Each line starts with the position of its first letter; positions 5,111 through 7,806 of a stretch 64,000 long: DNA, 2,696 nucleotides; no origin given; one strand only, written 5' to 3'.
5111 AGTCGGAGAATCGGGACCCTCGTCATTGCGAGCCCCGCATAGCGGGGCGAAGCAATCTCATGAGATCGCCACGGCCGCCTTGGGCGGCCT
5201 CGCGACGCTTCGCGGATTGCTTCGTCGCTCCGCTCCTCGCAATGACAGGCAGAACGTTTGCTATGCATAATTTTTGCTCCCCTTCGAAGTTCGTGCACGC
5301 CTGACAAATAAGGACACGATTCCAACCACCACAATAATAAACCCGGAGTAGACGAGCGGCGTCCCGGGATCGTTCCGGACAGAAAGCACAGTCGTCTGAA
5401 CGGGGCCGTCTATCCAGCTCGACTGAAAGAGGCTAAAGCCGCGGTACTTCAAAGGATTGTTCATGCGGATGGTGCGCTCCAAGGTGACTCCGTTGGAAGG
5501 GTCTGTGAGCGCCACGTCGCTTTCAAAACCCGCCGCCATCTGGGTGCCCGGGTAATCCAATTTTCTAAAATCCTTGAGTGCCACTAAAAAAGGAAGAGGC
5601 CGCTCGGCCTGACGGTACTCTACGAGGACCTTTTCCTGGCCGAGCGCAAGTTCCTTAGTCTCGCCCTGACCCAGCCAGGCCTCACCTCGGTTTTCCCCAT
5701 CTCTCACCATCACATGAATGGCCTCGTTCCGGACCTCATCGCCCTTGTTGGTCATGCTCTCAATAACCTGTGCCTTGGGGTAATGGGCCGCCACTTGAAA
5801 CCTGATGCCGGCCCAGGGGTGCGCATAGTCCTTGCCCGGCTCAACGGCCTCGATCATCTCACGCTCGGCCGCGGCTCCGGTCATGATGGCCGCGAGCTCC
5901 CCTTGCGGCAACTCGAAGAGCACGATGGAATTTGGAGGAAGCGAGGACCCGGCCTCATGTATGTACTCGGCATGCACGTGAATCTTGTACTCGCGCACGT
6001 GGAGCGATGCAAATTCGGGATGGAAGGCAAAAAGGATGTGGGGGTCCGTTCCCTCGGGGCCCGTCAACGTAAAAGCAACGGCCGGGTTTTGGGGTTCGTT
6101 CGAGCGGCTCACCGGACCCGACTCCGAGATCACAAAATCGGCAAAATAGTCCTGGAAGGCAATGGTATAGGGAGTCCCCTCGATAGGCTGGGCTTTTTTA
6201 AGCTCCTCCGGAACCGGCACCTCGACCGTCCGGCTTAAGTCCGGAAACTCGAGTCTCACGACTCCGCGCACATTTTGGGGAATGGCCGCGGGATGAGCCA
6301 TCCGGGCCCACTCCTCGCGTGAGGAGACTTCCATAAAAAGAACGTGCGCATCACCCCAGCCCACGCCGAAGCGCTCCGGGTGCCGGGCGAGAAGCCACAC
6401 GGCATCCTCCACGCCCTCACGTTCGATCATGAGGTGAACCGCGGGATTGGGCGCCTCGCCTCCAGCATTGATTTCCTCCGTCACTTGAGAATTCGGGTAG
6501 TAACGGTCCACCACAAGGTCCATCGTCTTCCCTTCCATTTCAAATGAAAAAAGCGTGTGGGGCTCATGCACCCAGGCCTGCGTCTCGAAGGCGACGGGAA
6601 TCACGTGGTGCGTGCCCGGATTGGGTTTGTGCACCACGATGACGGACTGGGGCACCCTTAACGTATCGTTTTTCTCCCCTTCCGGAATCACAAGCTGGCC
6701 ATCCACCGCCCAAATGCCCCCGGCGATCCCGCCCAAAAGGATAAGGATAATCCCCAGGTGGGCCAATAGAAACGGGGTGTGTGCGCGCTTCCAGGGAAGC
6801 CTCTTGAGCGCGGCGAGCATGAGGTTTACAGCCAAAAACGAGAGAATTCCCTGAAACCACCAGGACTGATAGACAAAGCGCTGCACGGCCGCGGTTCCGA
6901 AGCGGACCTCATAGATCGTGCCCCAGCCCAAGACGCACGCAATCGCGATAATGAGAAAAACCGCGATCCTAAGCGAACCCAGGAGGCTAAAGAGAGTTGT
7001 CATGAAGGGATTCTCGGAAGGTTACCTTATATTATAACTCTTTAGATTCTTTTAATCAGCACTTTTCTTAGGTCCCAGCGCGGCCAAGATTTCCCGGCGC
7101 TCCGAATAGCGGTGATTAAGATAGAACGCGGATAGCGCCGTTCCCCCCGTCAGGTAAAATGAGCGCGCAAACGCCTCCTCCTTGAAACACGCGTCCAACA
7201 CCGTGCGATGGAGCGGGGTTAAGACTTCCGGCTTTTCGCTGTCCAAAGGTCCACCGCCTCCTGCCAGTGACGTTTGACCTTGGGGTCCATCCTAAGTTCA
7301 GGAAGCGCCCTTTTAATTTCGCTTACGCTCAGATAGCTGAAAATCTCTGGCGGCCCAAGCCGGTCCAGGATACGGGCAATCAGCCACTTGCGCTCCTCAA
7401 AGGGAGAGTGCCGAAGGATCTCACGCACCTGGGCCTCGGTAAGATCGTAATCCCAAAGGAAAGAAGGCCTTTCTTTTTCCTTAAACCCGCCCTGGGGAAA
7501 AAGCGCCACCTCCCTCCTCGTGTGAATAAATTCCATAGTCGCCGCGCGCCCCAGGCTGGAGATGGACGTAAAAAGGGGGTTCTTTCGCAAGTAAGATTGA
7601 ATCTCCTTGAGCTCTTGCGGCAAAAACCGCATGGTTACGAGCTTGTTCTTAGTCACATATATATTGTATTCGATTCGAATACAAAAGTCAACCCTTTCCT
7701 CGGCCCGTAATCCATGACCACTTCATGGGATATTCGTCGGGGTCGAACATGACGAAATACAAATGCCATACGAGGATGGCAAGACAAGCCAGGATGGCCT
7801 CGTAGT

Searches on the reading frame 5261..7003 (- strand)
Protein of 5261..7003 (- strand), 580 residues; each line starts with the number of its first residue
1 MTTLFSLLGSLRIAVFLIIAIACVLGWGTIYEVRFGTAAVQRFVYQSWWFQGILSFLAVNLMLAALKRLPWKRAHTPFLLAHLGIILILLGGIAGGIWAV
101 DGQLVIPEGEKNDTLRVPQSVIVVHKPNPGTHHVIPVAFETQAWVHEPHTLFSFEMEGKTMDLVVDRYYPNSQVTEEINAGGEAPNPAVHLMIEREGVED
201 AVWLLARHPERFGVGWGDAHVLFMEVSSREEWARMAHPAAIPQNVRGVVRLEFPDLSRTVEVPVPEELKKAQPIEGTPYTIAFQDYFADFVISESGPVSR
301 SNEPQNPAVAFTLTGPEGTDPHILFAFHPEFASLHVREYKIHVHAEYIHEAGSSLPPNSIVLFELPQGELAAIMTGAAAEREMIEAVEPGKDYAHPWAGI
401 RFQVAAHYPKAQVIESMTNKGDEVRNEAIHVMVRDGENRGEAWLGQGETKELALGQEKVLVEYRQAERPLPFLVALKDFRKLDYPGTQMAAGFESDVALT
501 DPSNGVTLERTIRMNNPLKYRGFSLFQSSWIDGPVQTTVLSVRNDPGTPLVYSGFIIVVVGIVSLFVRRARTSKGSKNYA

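Call 56: search_protein_families(library=ncbifam, proteins=[window:5261-7003:-], max_evalue=0.00001)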
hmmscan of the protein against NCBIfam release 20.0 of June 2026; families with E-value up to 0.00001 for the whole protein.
window:5261-7003:- (580 aa): 0 families

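Call 57: search_protein_families(library=pfam, proteins=[window:5261-7003:-], max_evalue=0.001)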
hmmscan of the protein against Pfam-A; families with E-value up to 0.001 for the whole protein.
window:5261-7003:- (580 aa): 1 family
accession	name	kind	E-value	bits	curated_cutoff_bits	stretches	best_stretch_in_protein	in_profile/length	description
PF05140.19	ResB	-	3.8e-31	108.9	24.6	4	439-532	177-267/486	ResB-like family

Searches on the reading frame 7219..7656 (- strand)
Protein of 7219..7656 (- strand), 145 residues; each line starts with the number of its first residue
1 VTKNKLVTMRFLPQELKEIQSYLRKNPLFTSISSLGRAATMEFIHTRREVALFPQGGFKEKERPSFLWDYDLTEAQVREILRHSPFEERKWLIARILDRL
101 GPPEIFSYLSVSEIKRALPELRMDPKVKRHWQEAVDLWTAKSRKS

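Call 4: search_protein_families(library=pfam, proteins=[window:7219-7656:-], max_evalue=0.01)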
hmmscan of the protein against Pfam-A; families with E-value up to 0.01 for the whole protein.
window:7219-7656:- (145 aa): 0 families

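Call 5: search_protein_families(library=ncbifam, proteins=[window:7219-7656:-], max_evalue=0.01)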
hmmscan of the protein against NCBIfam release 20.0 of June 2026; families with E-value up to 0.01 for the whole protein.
window:7219-7656:- (145 aa): 0 families
